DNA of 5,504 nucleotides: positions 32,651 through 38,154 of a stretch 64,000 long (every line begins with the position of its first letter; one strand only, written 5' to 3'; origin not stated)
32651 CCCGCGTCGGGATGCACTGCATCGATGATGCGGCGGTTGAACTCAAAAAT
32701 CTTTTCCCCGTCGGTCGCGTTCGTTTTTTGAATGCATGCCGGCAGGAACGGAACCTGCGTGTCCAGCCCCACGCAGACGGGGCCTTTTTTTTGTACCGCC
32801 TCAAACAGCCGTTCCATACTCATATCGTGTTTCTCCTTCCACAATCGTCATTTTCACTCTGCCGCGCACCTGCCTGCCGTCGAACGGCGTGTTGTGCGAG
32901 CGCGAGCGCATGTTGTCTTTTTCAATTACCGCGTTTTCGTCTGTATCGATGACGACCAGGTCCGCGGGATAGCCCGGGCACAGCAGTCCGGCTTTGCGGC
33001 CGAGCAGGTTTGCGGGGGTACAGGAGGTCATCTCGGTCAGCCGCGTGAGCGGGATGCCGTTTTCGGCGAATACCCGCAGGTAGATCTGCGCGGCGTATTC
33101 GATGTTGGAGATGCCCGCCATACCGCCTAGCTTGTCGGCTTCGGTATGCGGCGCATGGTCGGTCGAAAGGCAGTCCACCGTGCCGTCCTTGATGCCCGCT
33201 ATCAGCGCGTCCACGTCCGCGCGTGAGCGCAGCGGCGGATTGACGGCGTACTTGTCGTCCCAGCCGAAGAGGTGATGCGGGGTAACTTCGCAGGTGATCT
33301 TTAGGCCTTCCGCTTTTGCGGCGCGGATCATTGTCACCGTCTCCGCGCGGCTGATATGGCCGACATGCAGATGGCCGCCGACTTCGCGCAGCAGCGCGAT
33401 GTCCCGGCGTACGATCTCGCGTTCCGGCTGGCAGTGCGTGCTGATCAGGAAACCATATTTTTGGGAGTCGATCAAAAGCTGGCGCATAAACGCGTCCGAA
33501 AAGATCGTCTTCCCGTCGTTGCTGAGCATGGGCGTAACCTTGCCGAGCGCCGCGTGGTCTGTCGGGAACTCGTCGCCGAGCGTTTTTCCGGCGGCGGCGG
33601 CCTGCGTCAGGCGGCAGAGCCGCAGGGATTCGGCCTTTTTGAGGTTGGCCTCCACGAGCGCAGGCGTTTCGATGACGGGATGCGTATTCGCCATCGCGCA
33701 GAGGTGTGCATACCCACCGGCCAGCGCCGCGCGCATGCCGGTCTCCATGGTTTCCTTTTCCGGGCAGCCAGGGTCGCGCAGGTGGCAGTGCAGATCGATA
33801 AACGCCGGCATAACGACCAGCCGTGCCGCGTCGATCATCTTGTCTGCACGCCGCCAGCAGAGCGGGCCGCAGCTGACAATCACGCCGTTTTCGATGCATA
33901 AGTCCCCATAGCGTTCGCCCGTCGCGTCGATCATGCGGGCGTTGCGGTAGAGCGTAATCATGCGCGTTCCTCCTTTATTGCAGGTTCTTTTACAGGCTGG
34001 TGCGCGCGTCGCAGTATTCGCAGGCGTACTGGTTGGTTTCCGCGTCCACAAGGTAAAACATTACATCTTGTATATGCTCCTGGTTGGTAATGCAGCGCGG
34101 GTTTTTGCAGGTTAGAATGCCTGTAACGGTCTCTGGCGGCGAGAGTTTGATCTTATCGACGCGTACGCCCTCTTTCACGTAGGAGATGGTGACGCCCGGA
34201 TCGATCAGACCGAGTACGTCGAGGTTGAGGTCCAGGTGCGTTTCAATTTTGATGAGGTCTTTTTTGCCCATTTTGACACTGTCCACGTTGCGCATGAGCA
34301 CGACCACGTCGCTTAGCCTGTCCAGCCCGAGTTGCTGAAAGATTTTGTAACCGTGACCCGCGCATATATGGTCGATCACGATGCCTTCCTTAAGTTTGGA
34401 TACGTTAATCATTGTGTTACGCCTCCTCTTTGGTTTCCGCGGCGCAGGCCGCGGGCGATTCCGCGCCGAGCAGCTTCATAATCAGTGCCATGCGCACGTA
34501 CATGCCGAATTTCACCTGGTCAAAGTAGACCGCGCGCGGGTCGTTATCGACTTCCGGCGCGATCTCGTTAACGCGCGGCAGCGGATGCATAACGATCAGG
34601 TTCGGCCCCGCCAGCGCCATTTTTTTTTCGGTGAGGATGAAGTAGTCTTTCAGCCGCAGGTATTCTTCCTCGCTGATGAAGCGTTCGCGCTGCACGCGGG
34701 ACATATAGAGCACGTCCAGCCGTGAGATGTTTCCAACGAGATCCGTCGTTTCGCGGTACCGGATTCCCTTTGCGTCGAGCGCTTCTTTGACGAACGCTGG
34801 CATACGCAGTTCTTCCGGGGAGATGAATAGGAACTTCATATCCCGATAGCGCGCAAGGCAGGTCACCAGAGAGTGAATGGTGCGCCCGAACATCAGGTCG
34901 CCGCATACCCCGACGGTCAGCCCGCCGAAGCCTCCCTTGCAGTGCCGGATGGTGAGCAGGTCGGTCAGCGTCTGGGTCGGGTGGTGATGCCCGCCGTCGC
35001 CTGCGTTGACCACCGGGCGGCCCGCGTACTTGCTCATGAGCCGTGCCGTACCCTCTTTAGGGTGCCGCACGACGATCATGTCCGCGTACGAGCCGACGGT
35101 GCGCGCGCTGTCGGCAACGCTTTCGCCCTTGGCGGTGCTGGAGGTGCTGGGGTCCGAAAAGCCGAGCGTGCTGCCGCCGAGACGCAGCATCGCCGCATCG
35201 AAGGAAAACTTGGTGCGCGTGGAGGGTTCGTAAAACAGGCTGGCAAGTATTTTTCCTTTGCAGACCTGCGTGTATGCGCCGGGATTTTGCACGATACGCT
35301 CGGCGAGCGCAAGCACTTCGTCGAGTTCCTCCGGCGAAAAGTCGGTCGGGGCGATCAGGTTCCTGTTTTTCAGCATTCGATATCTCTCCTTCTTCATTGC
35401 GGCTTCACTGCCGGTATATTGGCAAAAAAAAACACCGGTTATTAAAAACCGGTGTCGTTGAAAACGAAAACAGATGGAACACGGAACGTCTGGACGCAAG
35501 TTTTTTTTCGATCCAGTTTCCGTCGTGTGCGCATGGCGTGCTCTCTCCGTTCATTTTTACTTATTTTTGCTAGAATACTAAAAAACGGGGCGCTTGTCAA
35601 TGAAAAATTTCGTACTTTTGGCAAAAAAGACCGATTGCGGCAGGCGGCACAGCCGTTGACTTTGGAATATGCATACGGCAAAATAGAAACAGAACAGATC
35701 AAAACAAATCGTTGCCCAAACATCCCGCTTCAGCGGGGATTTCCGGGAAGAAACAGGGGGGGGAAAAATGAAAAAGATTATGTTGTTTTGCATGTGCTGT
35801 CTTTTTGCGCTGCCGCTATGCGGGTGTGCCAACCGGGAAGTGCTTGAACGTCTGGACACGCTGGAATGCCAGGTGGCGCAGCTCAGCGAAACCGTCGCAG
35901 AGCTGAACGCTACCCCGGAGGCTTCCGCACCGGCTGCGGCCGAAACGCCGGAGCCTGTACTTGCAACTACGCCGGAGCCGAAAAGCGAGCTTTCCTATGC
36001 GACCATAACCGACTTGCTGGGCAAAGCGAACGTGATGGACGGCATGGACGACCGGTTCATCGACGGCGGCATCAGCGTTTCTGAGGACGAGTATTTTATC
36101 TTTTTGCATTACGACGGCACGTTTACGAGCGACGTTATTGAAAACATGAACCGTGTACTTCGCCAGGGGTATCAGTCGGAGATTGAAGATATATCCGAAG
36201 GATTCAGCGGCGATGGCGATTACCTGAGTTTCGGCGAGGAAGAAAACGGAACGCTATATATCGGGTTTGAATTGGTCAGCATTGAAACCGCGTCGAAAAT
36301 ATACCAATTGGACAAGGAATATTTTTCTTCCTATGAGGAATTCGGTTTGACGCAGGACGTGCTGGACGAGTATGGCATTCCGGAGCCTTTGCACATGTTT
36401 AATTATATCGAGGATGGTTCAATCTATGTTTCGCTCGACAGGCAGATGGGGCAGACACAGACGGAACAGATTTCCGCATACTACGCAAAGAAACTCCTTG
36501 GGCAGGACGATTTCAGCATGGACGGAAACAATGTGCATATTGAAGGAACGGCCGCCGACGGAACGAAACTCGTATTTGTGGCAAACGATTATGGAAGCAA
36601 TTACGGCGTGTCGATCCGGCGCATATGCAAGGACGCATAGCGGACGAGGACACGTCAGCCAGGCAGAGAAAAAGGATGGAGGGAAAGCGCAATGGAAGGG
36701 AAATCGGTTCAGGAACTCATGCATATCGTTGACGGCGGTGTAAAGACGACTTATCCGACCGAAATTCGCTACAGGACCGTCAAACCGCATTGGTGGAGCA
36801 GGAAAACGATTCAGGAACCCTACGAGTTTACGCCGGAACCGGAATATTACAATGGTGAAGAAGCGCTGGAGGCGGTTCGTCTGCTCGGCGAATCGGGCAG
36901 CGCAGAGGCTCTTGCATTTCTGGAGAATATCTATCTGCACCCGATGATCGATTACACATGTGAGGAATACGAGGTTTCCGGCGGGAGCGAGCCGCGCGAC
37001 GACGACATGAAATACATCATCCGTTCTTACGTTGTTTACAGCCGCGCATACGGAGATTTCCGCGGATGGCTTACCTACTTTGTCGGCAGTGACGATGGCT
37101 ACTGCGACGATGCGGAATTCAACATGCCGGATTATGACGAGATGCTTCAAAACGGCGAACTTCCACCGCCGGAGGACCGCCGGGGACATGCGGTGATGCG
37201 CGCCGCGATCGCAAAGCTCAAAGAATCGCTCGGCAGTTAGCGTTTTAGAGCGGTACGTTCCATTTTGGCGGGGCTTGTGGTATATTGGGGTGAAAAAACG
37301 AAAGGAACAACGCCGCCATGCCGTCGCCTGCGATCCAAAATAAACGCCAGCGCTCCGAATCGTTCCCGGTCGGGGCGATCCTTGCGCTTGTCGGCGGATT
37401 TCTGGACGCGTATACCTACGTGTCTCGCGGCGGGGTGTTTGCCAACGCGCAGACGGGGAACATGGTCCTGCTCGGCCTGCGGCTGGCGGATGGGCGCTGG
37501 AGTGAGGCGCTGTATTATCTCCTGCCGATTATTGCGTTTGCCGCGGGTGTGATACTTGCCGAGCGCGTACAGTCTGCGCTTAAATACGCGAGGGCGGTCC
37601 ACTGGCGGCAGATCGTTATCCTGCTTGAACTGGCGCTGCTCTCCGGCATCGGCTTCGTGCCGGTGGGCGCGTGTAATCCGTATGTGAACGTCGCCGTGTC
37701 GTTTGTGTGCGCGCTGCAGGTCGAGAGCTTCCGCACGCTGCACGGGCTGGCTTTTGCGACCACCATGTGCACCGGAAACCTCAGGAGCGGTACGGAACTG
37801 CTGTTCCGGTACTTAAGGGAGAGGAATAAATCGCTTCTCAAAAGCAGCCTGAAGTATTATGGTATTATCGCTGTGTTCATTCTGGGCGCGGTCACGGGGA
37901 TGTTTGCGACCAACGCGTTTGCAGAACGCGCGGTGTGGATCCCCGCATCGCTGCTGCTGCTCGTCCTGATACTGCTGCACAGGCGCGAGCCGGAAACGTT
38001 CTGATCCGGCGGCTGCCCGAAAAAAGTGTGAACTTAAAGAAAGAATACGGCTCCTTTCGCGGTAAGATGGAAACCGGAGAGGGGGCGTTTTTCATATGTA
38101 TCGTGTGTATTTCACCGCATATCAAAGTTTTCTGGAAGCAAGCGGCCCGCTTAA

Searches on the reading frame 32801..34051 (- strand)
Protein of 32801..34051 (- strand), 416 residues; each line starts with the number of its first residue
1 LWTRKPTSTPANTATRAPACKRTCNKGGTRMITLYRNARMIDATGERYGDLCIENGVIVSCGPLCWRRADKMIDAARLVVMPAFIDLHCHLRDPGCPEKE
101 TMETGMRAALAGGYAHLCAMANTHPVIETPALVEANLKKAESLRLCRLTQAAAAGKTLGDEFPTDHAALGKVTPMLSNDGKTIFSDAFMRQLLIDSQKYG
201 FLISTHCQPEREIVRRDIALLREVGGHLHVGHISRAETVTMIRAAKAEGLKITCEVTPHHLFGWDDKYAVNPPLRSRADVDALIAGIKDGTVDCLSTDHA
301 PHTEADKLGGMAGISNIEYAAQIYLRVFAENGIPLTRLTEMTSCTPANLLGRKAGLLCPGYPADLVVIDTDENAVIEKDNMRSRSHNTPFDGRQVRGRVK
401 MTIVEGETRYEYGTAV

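Call 70: search_protein_families(library=pfam, proteins=[window:32801-34051:-], max_evalue=0.001)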
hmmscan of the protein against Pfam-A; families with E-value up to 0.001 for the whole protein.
window:32801-34051:- (416 aa): 3 families
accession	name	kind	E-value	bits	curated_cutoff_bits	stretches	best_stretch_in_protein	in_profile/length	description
PF01979.26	Amidohydro_1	-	2.3e-28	99.9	25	1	79-408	1-344/345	Amidohydrolase family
PF07969.17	Amidohydro_3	-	1.6e-15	58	29.7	1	153-410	231-472/472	Amidohydrolase family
PF19799.5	DUF6282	-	0.00037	20.7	26.8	0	219-252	134-167/196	Family of unknown function (DUF6282)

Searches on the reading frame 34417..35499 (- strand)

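Call 70: search_protein_families(library=pfam, proteins=[window:34417-35499:-], max_evalue=0.001)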
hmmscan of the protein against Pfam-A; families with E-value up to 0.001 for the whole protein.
window:34417-35499:- (360 aa): 2 families
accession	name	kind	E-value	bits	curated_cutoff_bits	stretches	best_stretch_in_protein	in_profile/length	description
PF02729.26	OTCace_N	-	1.4e-45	155.4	29.9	1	46-185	1-147/148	Aspartate/ornithine carbamoyltransferase, carbamoyl-P binding domain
PF00185.30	OTCace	-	3.5e-27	95.8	29.4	1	193-341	2-155/157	Aspartate/ornithine carbamoyltransferase, Asp/Orn binding domain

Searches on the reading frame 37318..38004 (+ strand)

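Call 3: search_protein_families(library=pfam, proteins=[window:37318-38004:+], max_evalue=0.01)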
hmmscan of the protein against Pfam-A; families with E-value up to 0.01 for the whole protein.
window:37318-38004:+ (228 aa): 2 families
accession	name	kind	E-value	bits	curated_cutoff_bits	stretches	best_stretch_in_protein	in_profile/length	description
PF06912.16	DUF1275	-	4.3e-56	190.2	25.4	1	19-219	2-193/193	Protein of unknown function (DUF1275)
PF04246.17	RseC_MucC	-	1.1e-05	25.8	24.4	1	43-94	47-90/130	Positive regulator of sigma(E), RseC/MucC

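Call 4: search_protein_families(library=ncbifam, proteins=[window:37318-38004:+], max_evalue=0.01)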
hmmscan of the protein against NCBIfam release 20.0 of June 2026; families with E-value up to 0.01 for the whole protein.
window:37318-38004:+ (228 aa): 0 families
